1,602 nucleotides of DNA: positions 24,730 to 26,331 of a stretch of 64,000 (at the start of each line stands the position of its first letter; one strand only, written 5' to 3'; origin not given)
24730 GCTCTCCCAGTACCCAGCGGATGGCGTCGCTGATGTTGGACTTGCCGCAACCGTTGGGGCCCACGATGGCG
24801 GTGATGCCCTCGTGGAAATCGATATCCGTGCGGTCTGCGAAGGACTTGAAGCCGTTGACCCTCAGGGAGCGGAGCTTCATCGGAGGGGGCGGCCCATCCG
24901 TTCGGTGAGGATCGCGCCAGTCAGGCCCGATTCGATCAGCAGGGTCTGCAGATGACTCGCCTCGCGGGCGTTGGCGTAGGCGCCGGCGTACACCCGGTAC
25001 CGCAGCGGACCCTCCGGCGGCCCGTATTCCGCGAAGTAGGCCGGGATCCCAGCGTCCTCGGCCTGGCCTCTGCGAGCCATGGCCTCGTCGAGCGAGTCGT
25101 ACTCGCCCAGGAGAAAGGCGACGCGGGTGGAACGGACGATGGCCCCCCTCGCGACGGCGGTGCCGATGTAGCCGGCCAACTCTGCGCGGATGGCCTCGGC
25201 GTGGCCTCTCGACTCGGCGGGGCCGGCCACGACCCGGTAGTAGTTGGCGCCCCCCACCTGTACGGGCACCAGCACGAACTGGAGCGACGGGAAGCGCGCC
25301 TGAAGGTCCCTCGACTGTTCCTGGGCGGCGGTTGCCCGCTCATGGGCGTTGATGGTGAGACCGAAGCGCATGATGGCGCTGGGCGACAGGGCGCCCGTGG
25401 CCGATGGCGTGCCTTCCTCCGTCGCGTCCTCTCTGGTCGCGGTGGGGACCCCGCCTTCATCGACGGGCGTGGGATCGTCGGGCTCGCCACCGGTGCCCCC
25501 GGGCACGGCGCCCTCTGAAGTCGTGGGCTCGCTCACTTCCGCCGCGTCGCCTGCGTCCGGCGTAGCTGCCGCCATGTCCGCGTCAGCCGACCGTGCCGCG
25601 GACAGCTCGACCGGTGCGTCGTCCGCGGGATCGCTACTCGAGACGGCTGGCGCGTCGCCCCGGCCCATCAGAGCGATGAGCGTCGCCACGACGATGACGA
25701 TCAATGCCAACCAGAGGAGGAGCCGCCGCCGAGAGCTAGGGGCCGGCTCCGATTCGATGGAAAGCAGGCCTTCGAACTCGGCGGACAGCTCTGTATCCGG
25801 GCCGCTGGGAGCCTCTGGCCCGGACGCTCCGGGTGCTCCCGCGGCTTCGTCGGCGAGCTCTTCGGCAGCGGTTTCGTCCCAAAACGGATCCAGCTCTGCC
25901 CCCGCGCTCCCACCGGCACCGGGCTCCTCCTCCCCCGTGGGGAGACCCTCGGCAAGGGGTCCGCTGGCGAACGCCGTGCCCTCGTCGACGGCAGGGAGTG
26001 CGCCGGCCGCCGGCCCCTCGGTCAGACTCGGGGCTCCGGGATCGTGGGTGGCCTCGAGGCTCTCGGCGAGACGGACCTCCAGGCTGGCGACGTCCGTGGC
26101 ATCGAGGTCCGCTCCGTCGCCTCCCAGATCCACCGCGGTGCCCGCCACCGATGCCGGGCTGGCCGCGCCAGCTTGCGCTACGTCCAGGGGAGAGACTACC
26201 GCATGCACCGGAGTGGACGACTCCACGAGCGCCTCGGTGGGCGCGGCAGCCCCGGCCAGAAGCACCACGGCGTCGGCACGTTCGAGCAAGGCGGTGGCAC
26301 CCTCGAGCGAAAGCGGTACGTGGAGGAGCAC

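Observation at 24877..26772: Degenerate ParA/MinD-like, TM, 2xSPOR protein whose stop overlaps the smc start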

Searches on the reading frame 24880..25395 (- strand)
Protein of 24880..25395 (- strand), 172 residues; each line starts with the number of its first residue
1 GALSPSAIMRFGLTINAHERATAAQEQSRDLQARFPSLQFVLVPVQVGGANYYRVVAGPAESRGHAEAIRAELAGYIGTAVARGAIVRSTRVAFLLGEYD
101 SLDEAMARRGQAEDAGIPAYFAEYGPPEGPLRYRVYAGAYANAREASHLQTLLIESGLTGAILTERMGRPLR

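Call 60: search_solved_structures(query=window:24880-25395:-, max_evalue=10, show_alignments=4)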
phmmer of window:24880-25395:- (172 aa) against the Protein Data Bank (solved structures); distinct sequences matched with E-value up to 10: 0.

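Call 66: predict_structure(protein=window:24880-25395:-)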
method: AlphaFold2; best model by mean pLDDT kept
length: 172 residues; sequences in the alignment: 1
mean_pLDDT: 55.4   pTM: 0.46
mean pLDDT of the five models: 55.4, 52.2, 52.2, 45.8, 40.3
residues with pLDDT >= 90: 0; 70-90: 31; 50-70: 67; < 50: 74
segments of 3 or more residues with pLDDT < 50: 1-19, 41-53, 55-57, 84-90, 139-143, 150-172
pLDDT, mean of each block of 10 residues (from residue 1): 31 40 62 66 43 50 65 61 49 68 83 70 68 66 47 43 32 36
secondary structure, 60 per line:
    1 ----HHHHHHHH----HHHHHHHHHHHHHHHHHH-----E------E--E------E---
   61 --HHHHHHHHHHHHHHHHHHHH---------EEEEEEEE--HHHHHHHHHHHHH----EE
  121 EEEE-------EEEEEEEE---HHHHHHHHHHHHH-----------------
elements in order: H5-12 H17-34 H63-82 E92-99 H102-114 E119-124 E132-139 H143-155

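Call 69: search_solved_structures(query=A4, max_evalue=10, show_alignments=4)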
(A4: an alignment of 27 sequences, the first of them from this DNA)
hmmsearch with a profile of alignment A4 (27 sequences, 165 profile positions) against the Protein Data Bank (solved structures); distinct sequences matched with E-value up to 10: 32.
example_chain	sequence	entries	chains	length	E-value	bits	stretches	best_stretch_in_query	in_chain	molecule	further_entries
4wn4_A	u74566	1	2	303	1.6e-08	37.7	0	78-118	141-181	Pentatricopeptide repeat protein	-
5orq_A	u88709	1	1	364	1.3e-07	34.7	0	80-119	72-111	cPPR-Telo1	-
5orm_A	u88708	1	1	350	3.1e-07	33.5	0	79-118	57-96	cPPR-Telo1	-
4pjr_A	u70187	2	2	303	1.2e-06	31.7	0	80-118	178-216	Pentatricopeptide repeat protein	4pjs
1x60_A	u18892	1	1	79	0.0038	20.2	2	126-156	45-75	Sporulation-specific N-acetylmuramoyl-L-alanine amidase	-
6i0a_A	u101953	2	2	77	0.048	16.7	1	7-69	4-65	Endolytic peptidoglycan transglycosylase RlpA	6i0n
6i05_A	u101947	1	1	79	0.048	16.6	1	7-69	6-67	Endolytic peptidoglycan transglycosylase RlpA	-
6i09_A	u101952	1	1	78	0.048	16.6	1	7-69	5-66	Endolytic peptidoglycan transglycosylase RlpA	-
1uta_A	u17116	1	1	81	0.063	16.3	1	122-162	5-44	CELL DIVISION PROTEIN FTSN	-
8bel_E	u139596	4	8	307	0.065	16.2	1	34-103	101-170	Cytochrome c1 2, heme protein, mitochondrial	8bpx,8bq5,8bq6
7o37_D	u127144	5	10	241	0.33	13.9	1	39-127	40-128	Cytochrome c1, heme protein, mitochondrial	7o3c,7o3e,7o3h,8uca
1zhq_A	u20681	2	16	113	0.45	13.5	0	48-80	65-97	mannan-binding lectin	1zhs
8zo8_QD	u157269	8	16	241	0.57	13.1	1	39-127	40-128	Cytochrome c domain-containing protein | Cytochrome c1, heme protein, mitochondrial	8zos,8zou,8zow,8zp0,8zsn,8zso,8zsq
8iao_AD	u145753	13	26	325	0.58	13.1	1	39-127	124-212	Cytochrome c1, heme protein, mitochondrial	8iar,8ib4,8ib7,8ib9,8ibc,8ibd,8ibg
6haw_D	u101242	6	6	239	0.65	13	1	39-127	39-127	Cytochrome c1, heme protein, mitochondrial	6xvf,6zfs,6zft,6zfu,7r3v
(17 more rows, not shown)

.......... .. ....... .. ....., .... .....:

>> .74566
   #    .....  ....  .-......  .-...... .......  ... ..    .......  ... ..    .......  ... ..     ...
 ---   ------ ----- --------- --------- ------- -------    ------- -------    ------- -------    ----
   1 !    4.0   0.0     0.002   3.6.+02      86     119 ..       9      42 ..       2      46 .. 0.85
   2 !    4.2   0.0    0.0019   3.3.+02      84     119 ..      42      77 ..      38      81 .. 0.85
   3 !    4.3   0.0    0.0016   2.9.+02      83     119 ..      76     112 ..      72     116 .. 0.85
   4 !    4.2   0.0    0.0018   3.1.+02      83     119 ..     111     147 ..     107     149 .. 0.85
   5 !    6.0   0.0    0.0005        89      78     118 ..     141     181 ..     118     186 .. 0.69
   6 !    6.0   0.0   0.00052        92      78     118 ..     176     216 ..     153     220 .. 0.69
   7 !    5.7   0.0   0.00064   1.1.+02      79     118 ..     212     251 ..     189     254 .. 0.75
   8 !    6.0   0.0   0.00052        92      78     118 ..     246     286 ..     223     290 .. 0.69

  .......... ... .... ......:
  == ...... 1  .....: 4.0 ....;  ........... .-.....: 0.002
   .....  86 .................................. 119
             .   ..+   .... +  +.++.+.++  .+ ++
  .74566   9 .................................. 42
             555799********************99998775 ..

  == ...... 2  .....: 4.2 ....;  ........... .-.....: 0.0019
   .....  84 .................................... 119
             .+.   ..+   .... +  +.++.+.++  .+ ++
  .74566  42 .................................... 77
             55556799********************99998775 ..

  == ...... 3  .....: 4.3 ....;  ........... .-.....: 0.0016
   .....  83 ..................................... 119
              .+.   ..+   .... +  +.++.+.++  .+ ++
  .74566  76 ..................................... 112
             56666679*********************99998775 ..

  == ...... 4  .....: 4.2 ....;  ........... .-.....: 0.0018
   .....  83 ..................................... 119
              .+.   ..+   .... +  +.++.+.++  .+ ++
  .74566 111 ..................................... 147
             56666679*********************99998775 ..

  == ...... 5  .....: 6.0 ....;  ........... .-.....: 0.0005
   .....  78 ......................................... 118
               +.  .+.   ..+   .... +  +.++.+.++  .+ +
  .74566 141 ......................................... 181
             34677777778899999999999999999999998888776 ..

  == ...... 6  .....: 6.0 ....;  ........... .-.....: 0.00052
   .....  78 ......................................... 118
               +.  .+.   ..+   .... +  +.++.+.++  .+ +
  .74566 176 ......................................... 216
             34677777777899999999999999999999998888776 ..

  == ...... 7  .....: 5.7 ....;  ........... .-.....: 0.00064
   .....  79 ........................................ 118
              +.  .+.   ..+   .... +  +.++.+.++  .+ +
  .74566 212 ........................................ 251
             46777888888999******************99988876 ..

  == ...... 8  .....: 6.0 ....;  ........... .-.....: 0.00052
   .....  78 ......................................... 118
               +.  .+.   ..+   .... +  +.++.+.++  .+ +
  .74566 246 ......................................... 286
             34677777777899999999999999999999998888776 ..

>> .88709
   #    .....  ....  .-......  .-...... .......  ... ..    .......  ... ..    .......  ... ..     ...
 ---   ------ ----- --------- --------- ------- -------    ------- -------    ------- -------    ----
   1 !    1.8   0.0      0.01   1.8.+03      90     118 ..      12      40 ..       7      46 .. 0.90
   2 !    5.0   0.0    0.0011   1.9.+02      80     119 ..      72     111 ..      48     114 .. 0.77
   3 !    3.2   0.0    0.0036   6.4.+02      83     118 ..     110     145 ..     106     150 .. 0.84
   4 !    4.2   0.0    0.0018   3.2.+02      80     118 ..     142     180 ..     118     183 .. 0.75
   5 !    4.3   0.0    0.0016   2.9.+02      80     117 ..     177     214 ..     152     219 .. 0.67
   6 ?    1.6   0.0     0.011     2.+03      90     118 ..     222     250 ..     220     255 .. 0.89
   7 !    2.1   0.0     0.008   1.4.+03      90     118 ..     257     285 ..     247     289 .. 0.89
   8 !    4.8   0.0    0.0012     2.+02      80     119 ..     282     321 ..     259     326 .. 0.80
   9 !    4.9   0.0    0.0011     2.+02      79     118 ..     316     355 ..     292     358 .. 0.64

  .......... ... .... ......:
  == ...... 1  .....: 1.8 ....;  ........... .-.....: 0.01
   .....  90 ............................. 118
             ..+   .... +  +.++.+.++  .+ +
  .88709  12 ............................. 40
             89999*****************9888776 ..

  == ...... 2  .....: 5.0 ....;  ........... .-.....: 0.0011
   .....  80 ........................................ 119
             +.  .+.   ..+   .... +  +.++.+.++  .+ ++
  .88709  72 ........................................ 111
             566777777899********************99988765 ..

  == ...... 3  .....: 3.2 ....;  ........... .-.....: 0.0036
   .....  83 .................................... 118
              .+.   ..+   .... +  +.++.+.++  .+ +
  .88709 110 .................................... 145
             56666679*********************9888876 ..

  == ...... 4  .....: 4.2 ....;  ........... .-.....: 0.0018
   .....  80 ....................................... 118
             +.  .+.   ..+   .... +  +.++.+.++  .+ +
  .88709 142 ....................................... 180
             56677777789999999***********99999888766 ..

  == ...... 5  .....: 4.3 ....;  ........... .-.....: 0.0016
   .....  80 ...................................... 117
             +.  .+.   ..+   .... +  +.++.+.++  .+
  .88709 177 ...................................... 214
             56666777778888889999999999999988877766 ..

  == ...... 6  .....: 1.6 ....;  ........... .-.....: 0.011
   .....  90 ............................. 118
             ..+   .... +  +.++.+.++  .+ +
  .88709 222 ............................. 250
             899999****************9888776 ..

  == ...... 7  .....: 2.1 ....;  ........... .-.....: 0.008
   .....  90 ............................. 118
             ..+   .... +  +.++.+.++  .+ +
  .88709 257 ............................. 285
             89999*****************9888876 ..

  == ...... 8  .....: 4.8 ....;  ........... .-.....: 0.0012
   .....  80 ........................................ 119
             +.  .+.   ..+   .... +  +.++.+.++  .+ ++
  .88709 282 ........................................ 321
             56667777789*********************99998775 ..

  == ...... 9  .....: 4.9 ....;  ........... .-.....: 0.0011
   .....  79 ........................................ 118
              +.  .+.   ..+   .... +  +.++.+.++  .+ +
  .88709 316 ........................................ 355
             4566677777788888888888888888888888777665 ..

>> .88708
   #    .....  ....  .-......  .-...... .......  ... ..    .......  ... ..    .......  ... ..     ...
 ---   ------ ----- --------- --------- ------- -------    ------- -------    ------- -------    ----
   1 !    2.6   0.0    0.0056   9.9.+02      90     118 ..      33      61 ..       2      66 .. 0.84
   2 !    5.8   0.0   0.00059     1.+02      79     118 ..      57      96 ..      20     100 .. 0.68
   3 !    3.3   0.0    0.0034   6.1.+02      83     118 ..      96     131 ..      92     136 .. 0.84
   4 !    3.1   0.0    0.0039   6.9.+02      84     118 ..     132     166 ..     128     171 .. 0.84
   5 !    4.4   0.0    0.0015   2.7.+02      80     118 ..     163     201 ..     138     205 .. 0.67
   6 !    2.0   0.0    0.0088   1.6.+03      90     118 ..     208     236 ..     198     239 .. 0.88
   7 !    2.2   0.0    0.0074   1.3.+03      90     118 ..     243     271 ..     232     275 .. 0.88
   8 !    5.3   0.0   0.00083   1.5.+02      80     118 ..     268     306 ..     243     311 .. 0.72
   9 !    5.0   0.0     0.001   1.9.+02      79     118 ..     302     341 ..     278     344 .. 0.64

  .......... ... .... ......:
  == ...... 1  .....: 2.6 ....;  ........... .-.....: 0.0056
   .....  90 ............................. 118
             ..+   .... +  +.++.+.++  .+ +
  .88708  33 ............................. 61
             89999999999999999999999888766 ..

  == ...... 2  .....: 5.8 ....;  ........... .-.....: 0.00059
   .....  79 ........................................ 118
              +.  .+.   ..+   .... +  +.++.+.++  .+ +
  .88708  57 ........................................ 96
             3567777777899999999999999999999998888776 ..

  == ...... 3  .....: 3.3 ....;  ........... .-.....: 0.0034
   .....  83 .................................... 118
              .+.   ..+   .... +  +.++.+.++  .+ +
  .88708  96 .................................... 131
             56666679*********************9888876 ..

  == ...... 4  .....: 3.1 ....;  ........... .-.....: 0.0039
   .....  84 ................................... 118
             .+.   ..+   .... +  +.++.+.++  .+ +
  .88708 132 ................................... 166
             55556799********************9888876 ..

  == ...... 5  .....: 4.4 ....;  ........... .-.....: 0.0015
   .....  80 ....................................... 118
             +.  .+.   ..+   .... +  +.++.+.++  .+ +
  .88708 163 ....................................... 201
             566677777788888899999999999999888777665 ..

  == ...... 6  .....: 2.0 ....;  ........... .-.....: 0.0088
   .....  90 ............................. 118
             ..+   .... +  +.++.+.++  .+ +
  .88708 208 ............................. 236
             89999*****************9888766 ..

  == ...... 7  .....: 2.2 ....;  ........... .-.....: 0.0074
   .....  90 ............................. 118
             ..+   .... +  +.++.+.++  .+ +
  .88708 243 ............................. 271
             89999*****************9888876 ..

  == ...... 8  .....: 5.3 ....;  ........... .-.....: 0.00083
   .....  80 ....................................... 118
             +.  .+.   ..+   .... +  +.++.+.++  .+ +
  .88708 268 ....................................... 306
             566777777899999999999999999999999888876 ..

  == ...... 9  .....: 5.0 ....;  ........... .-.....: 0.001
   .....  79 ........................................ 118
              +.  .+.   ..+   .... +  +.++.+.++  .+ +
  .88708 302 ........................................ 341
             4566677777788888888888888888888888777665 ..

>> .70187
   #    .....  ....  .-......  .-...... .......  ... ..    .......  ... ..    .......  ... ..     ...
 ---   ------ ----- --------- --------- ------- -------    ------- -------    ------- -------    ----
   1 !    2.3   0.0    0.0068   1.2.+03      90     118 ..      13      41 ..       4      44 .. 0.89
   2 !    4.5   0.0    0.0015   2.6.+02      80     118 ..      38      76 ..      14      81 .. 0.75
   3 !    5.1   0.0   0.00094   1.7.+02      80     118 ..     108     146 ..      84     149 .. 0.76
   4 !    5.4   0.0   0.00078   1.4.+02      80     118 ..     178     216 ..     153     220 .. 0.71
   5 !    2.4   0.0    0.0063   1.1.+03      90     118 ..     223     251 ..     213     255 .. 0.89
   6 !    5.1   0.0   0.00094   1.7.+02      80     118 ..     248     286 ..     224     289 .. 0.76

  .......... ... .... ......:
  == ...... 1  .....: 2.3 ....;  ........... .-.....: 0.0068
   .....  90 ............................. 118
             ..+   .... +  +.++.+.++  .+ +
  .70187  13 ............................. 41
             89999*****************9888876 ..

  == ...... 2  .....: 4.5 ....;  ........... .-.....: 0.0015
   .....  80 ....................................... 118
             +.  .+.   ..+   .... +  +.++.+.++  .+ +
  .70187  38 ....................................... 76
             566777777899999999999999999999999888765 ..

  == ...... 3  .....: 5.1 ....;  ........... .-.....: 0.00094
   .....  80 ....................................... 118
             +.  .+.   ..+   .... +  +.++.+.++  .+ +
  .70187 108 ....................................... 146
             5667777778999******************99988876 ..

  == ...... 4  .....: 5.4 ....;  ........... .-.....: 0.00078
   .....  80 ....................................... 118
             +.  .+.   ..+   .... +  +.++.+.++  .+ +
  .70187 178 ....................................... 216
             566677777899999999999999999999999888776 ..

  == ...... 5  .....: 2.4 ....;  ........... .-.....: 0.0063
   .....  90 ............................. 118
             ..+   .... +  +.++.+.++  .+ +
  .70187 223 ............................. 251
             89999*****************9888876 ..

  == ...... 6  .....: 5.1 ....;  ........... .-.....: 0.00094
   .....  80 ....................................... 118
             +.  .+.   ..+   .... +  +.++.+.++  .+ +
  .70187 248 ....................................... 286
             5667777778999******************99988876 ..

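Call 70: search_protein_families(library=pfam, alignment_id=A4, max_evalue=0.01)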
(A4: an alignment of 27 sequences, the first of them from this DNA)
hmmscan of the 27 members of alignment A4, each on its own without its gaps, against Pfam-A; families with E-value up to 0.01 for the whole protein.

A. member 1, seq(166 aa): 1 family
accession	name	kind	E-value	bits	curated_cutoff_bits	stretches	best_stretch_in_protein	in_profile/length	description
PF05036.18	SPOR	-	6.5e-14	52.5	21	2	17-74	13-73/76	SPOR domain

B. families by the number of members that match (of 27 scanned): 1 family
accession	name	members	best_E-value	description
PF05036.18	SPOR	26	6.9e-20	SPOR domain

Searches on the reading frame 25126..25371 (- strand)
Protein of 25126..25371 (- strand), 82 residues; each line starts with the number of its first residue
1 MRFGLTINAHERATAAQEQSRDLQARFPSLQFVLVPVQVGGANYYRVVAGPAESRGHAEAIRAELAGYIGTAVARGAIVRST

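Call 41: search_protein_families(library=pfam, proteins=[window:25126-25371:-], max_evalue=1)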
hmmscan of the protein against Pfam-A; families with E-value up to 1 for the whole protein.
seq(82 aa): 1 family
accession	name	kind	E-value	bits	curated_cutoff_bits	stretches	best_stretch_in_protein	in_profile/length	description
PF05036.18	SPOR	-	3e-07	31.1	21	1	15-72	13-73/76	SPOR domain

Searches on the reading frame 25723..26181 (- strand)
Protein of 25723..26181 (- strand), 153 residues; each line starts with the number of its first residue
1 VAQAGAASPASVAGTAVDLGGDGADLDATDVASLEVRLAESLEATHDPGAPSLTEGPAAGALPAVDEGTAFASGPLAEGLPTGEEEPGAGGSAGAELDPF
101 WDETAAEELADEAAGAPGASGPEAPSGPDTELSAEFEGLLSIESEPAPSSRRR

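Call 41: search_protein_families(library=pfam, proteins=[window:25723-26181:-], max_evalue=1)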
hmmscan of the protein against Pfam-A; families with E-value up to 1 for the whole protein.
seq(153 aa): 0 families
